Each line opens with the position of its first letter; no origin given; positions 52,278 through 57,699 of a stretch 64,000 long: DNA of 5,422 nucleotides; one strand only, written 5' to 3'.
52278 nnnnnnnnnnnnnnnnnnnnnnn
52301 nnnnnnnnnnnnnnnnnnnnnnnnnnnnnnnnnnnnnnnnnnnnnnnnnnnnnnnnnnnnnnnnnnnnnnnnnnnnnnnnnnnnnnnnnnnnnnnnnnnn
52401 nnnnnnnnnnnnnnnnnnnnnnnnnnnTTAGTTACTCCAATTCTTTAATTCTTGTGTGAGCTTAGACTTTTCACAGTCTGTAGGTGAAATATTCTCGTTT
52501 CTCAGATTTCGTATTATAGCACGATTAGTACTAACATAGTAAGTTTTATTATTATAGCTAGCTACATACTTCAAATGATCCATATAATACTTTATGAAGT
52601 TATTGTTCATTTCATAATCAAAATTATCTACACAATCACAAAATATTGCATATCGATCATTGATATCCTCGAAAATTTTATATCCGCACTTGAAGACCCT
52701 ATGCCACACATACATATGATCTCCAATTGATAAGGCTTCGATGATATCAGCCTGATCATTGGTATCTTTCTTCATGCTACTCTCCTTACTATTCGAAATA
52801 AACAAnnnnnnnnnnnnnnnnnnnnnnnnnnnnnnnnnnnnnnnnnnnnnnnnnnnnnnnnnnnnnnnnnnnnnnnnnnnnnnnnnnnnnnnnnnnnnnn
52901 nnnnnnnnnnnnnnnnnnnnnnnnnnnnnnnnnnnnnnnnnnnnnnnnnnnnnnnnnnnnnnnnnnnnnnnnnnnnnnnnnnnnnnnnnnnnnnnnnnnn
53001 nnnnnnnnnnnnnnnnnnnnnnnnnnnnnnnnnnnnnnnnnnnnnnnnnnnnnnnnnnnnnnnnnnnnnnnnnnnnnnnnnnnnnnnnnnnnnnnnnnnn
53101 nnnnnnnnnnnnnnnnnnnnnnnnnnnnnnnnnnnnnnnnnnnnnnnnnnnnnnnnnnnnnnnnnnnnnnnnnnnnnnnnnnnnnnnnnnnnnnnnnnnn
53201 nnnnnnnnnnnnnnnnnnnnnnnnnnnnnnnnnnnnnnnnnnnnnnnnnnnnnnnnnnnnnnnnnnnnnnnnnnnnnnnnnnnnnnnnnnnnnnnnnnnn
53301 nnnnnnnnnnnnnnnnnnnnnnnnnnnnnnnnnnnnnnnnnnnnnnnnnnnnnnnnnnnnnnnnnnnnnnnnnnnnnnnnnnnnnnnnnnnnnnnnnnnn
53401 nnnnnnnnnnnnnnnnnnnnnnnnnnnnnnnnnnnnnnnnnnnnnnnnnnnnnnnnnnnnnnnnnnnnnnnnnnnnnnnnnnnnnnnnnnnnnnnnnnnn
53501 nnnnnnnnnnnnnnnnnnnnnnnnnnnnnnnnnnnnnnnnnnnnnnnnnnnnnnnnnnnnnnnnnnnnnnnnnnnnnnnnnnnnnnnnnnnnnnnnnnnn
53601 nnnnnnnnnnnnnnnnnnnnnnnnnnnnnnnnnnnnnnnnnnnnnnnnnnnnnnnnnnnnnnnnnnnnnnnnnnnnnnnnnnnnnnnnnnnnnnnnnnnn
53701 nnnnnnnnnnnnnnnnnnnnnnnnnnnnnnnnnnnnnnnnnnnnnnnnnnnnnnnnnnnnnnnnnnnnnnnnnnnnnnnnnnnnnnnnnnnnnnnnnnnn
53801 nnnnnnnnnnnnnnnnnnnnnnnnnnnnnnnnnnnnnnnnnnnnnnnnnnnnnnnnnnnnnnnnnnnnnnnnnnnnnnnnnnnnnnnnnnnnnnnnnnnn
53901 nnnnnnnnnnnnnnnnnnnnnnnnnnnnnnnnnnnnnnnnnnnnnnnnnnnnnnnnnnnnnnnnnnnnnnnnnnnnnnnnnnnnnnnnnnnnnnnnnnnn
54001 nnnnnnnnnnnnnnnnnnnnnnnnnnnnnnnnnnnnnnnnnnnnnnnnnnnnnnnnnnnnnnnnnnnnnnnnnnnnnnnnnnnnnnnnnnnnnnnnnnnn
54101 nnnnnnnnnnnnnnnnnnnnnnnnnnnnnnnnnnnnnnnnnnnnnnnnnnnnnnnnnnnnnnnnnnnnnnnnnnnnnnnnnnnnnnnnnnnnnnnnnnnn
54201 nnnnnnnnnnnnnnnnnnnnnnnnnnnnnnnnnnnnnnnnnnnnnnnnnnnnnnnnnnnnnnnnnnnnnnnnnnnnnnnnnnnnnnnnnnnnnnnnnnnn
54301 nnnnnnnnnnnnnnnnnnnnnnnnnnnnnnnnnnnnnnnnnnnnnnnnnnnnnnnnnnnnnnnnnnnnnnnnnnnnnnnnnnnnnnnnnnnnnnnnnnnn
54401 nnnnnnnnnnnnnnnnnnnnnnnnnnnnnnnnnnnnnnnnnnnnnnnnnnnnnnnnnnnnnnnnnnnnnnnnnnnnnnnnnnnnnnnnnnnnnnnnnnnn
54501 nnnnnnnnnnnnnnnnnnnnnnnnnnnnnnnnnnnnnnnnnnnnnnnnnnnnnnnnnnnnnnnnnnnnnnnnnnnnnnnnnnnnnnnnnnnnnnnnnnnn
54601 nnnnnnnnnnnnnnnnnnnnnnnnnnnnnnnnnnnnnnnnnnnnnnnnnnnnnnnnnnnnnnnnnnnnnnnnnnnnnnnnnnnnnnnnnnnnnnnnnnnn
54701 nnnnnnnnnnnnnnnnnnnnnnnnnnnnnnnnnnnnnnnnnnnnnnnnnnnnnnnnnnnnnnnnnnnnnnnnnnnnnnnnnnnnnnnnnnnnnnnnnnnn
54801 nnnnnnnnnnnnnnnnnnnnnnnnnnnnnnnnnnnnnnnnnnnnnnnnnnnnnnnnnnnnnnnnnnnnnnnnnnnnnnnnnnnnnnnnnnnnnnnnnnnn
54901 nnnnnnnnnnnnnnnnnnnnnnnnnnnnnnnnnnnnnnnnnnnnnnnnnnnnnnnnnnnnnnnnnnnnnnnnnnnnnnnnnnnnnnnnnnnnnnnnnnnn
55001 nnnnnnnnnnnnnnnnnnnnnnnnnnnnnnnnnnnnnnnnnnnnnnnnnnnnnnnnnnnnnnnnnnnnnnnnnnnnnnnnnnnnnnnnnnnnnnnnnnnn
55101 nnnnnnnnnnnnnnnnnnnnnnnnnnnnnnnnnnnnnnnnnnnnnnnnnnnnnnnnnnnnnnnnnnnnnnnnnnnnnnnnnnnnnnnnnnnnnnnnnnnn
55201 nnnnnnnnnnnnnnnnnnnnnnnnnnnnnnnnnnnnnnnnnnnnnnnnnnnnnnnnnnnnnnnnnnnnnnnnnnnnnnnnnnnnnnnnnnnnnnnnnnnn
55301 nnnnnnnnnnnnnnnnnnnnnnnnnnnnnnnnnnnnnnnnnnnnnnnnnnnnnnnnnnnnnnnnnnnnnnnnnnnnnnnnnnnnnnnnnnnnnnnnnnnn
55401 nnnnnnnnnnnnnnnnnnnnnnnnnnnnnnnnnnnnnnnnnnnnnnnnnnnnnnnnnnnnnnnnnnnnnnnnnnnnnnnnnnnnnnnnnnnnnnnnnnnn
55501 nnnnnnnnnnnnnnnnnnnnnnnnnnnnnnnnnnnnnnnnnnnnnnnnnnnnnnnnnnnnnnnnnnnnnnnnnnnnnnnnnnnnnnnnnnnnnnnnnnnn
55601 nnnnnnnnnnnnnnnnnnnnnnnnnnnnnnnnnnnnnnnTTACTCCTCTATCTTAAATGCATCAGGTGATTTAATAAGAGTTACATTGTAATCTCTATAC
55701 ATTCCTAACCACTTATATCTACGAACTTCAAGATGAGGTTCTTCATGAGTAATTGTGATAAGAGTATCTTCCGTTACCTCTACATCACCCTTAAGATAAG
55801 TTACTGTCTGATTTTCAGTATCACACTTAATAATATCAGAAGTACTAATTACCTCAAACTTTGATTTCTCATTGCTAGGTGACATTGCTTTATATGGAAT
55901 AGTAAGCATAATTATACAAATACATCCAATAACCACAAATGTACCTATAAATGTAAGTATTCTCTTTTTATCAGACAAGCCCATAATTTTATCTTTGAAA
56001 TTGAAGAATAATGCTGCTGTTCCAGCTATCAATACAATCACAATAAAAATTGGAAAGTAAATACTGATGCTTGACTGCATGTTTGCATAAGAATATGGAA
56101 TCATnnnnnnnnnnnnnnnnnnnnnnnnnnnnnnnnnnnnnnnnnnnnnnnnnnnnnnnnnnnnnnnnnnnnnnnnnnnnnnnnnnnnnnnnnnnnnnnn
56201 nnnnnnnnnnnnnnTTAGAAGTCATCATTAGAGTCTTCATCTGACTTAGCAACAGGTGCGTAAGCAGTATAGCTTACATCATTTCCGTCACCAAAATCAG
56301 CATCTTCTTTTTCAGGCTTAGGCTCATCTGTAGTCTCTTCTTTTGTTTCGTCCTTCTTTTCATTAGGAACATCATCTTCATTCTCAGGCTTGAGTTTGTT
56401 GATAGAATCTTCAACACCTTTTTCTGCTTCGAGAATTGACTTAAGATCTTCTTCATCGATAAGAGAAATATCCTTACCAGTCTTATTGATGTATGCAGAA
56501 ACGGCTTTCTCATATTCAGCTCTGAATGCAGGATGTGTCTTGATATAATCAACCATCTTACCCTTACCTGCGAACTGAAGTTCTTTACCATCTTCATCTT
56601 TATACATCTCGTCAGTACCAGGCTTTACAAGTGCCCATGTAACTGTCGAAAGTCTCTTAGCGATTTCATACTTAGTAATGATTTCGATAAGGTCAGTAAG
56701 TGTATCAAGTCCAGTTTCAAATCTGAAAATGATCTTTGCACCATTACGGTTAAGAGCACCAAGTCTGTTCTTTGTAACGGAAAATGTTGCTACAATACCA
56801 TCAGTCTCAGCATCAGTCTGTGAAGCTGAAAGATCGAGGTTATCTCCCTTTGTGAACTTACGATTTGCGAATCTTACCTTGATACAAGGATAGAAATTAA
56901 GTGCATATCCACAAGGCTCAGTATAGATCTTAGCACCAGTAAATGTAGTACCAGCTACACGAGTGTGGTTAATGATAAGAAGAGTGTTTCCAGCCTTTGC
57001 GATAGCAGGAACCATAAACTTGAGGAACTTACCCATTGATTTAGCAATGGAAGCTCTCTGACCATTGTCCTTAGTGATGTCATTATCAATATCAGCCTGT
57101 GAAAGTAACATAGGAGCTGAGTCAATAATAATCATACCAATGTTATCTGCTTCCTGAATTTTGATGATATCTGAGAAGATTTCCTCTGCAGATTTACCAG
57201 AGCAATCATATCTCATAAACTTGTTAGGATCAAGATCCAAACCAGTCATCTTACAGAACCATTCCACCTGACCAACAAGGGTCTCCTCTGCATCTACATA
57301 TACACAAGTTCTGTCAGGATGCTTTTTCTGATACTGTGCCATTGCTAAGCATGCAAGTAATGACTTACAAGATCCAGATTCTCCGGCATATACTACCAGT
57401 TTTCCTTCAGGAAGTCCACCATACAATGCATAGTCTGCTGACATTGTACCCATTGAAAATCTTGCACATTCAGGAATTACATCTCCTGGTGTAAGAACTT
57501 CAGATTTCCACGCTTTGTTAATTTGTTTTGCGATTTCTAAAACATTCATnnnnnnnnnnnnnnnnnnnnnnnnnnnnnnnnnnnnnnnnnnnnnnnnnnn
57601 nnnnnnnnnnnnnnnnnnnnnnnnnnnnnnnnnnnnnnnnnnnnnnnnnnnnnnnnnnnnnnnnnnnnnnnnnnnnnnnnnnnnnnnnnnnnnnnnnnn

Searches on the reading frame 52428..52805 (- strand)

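Call 61: search_protein_families(library=pfam, proteins=[window:52428-52805:-], max_evalue=0.05)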
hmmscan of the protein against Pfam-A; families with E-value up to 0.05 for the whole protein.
window:52428-52805:- (125 aa): 1 family
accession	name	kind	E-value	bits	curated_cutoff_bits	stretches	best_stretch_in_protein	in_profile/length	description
PF01053.26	Cys_Met_Meta_PP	-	0.029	13.4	27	1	20-105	83-167/381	Cys/Met metabolism PLP-dependent enzyme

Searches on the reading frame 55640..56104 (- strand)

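Call 61: search_protein_families(library=pfam, proteins=[window:55640-56104:-], max_evalue=0.05)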
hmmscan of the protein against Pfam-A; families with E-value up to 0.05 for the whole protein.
window:55640-56104:- (154 aa): 1 family
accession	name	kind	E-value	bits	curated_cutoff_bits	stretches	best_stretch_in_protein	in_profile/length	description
PF21534.2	Rost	-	0.024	14.5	26.8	1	11-72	192-254/275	Protein rolling stone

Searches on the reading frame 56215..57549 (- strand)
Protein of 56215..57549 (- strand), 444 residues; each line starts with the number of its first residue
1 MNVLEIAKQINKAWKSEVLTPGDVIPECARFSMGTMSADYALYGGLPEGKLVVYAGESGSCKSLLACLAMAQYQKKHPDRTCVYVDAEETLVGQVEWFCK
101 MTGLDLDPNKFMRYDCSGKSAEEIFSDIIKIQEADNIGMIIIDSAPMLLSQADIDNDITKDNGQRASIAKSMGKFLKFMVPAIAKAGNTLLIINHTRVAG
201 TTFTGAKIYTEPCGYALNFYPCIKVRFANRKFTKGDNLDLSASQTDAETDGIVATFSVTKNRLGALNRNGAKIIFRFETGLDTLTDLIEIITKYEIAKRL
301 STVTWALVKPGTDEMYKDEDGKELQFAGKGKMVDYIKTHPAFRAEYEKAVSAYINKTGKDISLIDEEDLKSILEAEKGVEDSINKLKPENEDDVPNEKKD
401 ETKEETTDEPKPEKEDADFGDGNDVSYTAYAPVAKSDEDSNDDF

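Call 61: search_protein_families(library=pfam, proteins=[window:56215-57549:-], max_evalue=0.05)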
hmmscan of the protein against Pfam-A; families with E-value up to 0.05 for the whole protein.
window:56215-57549:- (444 aa): 6 families
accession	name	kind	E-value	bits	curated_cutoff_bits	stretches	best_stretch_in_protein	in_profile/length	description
PF00154.27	RecA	-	6.5e-20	72.1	27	1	8-230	8-221/262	recA bacterial DNA recombination protein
PF06745.19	ATPase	-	1.4e-05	25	26.6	1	39-117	9-89/231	KaiC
PF13481.12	AAA_25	-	0.00011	22.4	27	1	40-196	24-190/195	AAA domain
PF13401.12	AAA_22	-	0.0016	19.2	27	1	51-153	7-99/130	AAA domain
PF11861.13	DUF3381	-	0.034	14.3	25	0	354-416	63-128/163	Ribosomal RNA methyltransferase Spb1, DUF3381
PF22103.2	ElaD_SseL-like_N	-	0.045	14.3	27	0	104-167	18-84/108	ElaD/SseL N-terminal domain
